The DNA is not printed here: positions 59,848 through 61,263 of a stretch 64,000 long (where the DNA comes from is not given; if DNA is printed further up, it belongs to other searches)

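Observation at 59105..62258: Orphan CpaF/VirB11-family ATPase module without platform or secretin genes, 57 kb from an ATPase-less Flp/Tad mini-locus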

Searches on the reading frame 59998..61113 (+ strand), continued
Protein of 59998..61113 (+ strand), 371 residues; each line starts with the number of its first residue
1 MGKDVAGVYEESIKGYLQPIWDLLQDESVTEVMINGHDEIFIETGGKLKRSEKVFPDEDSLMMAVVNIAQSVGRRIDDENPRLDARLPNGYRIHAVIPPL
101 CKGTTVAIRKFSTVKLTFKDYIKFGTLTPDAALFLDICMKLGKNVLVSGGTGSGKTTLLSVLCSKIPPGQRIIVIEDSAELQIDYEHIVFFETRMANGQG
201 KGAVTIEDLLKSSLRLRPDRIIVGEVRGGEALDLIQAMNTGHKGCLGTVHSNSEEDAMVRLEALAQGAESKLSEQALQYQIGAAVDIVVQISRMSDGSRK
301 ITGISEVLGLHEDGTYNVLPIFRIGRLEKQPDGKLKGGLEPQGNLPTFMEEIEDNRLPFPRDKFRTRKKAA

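Call 10: search_solved_structures(query=window:59998-61113:+, max_evalue=1e-10)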
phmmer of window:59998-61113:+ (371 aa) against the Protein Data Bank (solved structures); distinct sequences matched with E-value up to 1e-10: 10.
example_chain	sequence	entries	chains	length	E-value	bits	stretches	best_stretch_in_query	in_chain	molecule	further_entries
8rkd_E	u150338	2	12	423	9.9e-83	281.4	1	15-314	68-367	Pilus assembly ATPase CpaF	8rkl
8rjf_A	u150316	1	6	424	1e-82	281.4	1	15-314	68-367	Pilus assembly ATPase CpaF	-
9e24_A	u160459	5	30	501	1.6e-82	280.7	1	15-314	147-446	CpaF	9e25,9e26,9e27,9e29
2oap_1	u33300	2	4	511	1.5e-36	129.5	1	22-279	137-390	Type II secretion system protein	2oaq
2gza_A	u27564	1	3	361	3.3e-36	128.4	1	130-298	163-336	Type IV secretion system protein VirB11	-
4ii7_A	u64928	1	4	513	3e-33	118.7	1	18-253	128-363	FlaI ATPase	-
6bge_A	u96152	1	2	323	1e-32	116.9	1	21-291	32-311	VirB11-like protein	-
1g6o_A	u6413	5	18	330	1.1e-32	116.8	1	21-291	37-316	CAG-ALPHA | virB11 homolog | Cag-alfa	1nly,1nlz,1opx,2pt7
4ihq_A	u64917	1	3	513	2e-32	116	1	18-253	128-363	FlaI ATPase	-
10my_A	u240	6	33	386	5.3e-11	45.5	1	140-268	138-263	PilT/PilU family type 4a pilus ATPase | Twitching motility protein PilT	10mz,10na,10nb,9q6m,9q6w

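Call 40: search_solved_structures(query=window:59998-61113:+, max_evalue=1e-60, show_alignments=1)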
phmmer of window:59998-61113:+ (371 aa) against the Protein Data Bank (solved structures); distinct sequences matched with E-value up to 1e-60: 3.
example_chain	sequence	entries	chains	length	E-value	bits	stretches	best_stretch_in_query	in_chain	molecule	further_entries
8rkd_E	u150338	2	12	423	9.9e-83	281.4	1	15-314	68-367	Pilus assembly ATPase CpaF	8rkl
8rjf_A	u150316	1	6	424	1e-82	281.4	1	15-314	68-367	Pilus assembly ATPase CpaF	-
9e24_A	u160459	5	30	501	1.6e-82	280.7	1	15-314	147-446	CpaF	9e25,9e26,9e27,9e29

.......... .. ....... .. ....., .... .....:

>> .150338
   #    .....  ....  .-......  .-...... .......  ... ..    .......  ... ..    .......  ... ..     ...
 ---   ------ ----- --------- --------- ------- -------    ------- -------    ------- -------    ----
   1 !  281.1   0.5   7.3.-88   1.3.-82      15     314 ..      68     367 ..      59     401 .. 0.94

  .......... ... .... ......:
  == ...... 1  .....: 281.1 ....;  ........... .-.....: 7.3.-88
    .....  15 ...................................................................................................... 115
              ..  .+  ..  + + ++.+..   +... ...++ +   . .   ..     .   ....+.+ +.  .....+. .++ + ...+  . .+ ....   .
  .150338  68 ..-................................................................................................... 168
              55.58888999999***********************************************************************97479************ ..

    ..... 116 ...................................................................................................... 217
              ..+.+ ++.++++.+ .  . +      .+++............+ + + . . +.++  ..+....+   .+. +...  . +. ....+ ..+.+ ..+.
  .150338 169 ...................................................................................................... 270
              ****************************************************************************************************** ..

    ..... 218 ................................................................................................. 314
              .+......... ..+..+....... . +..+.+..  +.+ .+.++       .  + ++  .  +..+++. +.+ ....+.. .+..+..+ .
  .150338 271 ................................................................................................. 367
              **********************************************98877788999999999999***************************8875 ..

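Call 60: search_protein_families(library=pfam, proteins=[L056:4420-5559:+, L056:5301-6335:+, L056:6337-7470:+, L056:7467-9050:+, L056:9047-9907:+, L056:9763-10818:+, L056:10815-11387:+, L056:11320-11997:+, L056:11973-12992:+, L056:13156-14250:+], max_evalue=0.01)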
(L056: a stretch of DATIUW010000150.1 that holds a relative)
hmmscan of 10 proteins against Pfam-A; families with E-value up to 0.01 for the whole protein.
L056:4420-5559:+ (379 aa): 0 families

L056:5301-6335:+ (344 aa): 2 families
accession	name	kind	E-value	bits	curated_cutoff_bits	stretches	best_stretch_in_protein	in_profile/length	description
PF16976.10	RcpC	-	3.6e-24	85.3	28.8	1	200-306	2-114/114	Flp pilus assembly protein RcpC/CpaB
PF08666.17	SAF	-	0.0017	19.3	21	1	131-191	4-62/63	SAF domain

L056:6337-7470:+ (377 aa): 2 families
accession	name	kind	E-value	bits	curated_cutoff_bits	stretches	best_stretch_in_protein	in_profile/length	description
PF00263.26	Secretin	-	1.4e-28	100.1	27.5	1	180-335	3-169/169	Bacterial type II and III secretion system protein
PF13629.12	T2SS-T3SS_pil_N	-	1.7e-05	24.8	23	1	33-95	3-65/72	Pilus formation protein N terminal region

L056:7467-9050:+ (527 aa): 11 families
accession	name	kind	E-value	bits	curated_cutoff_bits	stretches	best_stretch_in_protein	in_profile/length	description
PF00437.27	T2SSE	-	3.1e-62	210.8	24.9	1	178-454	4-275/370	Type II/IV secretion system protein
PF00498.31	FHA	-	9.2e-14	52.1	20.7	1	28-90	2-66/67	FHA domain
PF16697.10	Yop-YscD_cpl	-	1.6e-09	38.3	33.2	1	25-98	17-91/94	Inner membrane component of T3SS, cytoplasmic domain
PF00005.33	ABC_tran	-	2.4e-05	25.4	25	1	302-353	8-63/137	ABC transporter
PF13191.12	AAA_16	-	0.00022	22.2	32.6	1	296-339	14-58/167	AAA ATPase domain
PF06414.18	Zeta_toxin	-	0.00024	21.1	22.3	1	304-357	15-67/199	Zeta toxin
PF12775.13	AAA_7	-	0.0017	18.3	25.8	1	294-332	22-60/181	P-loop containing dynein motor region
PF13555.12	AAA_29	-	0.002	18.2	27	1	305-327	22-44/61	P-loop containing region of AAA domain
PF01580.24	FtsK_SpoIIIE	-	0.0024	17.8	24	1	297-325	34-59/221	FtsK/SpoIIIE family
PF20720.3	nSTAND3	-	0.0044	17.2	27.2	1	301-344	13-57/155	Novel STAND NTPase 3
PF02492.25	cobW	-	0.0082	16.2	20.7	0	308-360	3-56/180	CobW/HypB/UreG, nucleotide-binding domain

L056:9047-9907:+ (286 aa): 1 family
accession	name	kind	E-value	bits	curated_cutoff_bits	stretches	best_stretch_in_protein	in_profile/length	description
PF00482.28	T2SSF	-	1e-12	48.5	25.2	1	118-243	1-123/125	Type II secretion system (T2SS), protein F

L056:9763-10818:+ (351 aa): 1 family
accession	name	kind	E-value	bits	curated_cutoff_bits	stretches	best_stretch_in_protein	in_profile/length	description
PF00482.28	T2SSF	-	9.9e-14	51.8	25.2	1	209-336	2-123/125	Type II secretion system (T2SS), protein F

L056:10815-11387:+ (190 aa): 0 families

L056:11320-11997:+ (225 aa): 8 families
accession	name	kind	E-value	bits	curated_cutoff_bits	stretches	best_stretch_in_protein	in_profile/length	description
PF13432.12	TPR_16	-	2.7e-11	44.1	32.7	3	106-160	9-63/65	Tetratricopeptide repeat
PF13428.12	TPR_14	-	9e-08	32.5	23.5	1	129-169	2-42/44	Tetratricopeptide repeat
PF14559.12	TPR_19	-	3.8e-06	27.6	25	2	106-160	3-57/68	Tetratricopeptide repeat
PF13371.12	TPR_9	-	5.4e-05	23.6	35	1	109-162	10-63/73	Tetratricopeptide repeat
PF07719.23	TPR_2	-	7.5e-05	23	27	0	63-87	4-28/34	Tetratricopeptide repeat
PF13181.12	TPR_8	-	0.0001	22.6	25.7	0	135-160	8-33/34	Tetratricopeptide repeat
PF13174.12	TPR_6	-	0.0033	18.4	26.3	0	135-159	7-31/33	Tetratricopeptide repeat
PF07219.19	HemY_N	-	0.0085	16.6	31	0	26-92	23-91/107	HemY protein N-terminus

L056:11973-12992:+ (339 aa): 12 families
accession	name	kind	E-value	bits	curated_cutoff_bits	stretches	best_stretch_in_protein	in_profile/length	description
PF00437.27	T2SSE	-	1.2e-54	185.8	24.9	1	24-299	6-278/370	Type II/IV secretion system protein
PF00005.33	ABC_tran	-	3.8e-05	24.7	25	1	149-185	11-47/137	ABC transporter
PF13191.12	AAA_16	-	6.9e-05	23.8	32.6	1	140-188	14-63/167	AAA ATPase domain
PF06414.18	Zeta_toxin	-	0.00035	20.5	22.3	1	152-204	19-70/199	Zeta toxin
PF13555.12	AAA_29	-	0.00048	20.3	27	1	149-174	22-47/61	P-loop containing region of AAA domain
PF03193.22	RsgA_GTPase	-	0.0016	18.8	30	1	132-172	90-129/174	RsgA GTPase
PF20720.3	nSTAND3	-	0.0021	18.2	27.2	1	140-189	8-58/155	Novel STAND NTPase 3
PF13401.12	AAA_22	-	0.0027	18.5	27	1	149-235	5-65/130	AAA domain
PF13521.12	AAA_28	-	0.0031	18.2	27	1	152-172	2-22/164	AAA domain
PF20703.3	nSTAND1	-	0.0036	17.4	27.1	1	137-168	22-52/379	Novel STAND NTPase 1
PF02492.25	cobW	-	0.0037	17.3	20.7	1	152-183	3-34/180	CobW/HypB/UreG, nucleotide-binding domain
PF12775.13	AAA_7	-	0.0094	15.9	25.8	0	135-177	19-61/181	P-loop containing dynein motor region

L056:13156-14250:+ (364 aa): 0 families

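Call 63: search_protein_families(library=pfam, proteins=[L070:248-1330:+, L070:1330-1872:+, L070:4724-5374:+, L070:5418-8156:+, L055:4879-7464:+, L055:7461-8396:+, L054:7995-9596:+, L054:10127-10801:+, L053:9077-9664:+, L052:1246-1584:+], max_evalue=0.01)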
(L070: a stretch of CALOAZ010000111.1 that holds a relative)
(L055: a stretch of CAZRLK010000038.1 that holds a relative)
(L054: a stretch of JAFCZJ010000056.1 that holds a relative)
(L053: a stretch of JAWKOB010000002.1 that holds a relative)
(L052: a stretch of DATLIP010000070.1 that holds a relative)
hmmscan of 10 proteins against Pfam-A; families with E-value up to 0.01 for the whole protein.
L070:248-1330:+ (360 aa): 5 families
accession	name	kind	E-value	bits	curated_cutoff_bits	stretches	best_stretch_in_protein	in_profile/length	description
PF00575.29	S1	-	2.2e-45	153.3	22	4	182-253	2-74/74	S1 RNA binding domain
PF13509.12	S1_2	-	1.7e-06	28.5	21.8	0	269-303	1-35/61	S1 domain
PF09883.16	DUF2110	-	1.8e-06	28.7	23.2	0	183-220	2-39/87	DUF2110 central domain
PF23459.1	S1_RRP5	-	0.00053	20.9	27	0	183-250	2-70/72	RRP5 S1 domain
PF17092.11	PCB_OB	-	0.0031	18.7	27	0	269-325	31-97/111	Penicillin-binding protein OB-like domain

L070:1330-1872:+ (180 aa): 1 family
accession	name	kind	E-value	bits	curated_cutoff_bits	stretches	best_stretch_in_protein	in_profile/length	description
PF03781.23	FGE-sulfatase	-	1.6e-12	48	23.3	1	32-117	162-243/255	Sulfatase-modifying factor enzyme 1-like domain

L070:4724-5374:+ (216 aa): 0 families

L070:5418-8156:+ (912 aa): 9 families
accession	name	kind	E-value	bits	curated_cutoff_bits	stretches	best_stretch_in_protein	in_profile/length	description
PF00069.31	Pkinase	-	1.7e-47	162.5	31.7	1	22-283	1-256/263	Protein kinase domain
PF07714.23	PK_Tyr_Ser-Thr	-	8.4e-29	101.1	23.1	1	23-279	2-249/258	Protein tyrosine and serine/threonine kinase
PF06293.20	Kdo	-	9.8e-06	25.6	21.3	1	98-160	93-155/207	Lipopolysaccharide kinase (Kdo/WaaP) family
PF13428.12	TPR_14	-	2.2e-05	25.2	23.5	0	706-734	6-34/44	Tetratricopeptide repeat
PF01636.29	APH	-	2.6e-05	24.5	23.2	1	130-171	156-198/239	Phosphotransferase enzyme family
PF03109.22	ABC1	-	0.00013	21.6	22.9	1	98-171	144-215/244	ABC1 atypical kinase-like domain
PF17667.7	Pkinase_fungal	-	0.00055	19.2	24.1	1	126-192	289-365/387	Fungal protein kinase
PF13176.12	TPR_7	-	0.0056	17.1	27.9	0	714-734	12-34/36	Tetratricopeptide repeat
PF01163.29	RIO1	-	0.0084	16.2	22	0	63-179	51-160/187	RIO domain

L055:4879-7464:+ (861 aa): 1 family
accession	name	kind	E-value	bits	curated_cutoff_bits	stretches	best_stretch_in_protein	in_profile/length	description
PF00069.31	Pkinase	-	0.00036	20.5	31.7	1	338-524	22-210/263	Protein kinase domain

L055:7461-8396:+ (311 aa): 4 families
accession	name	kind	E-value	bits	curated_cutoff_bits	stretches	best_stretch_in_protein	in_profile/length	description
PF02369.22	Big_1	-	1.4e-06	28.7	34.9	1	45-85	20-68/93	Bacterial Ig-like domain (group 1)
PF23374.1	Fn3_arc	-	0.00013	22.3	28.9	1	45-80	22-57/78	Archaeal fibronectin-III type-like domain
PF13620.12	CarboxypepD_reg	-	0.0019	19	32.3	0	46-83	2-45/82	Carboxypeptidase regulatory-like domain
PF17789.7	MG4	-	0.0084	16.7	24.7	0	44-83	16-60/95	Macroglobulin domain MG4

L054:7995-9596:+ (533 aa): 2 families
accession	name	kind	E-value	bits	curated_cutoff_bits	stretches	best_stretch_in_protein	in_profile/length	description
PF00437.27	T2SSE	-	6.9e-53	180.1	24.9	1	17-289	6-274/370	Type II/IV secretion system protein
PF00005.33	ABC_tran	-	0.00072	20.6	25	1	138-181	8-50/137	ABC transporter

L054:10127-10801:+ (224 aa): 1 family
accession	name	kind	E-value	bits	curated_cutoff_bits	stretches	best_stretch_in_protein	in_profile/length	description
PF25302.1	NADase_transloc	-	8.3e-08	33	27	1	63-131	12-82/146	NAD glycohydrolase translocation F5/8 type C domain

L053:9077-9664:+ (195 aa): 1 family
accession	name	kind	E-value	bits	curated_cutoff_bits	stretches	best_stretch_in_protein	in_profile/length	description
PF06041.17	DUF924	-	2.2e-66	223.9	27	1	5-192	1-180/180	Bacterial protein of unknown function (DUF924)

L052:1246-1584:+ (112 aa): 0 families
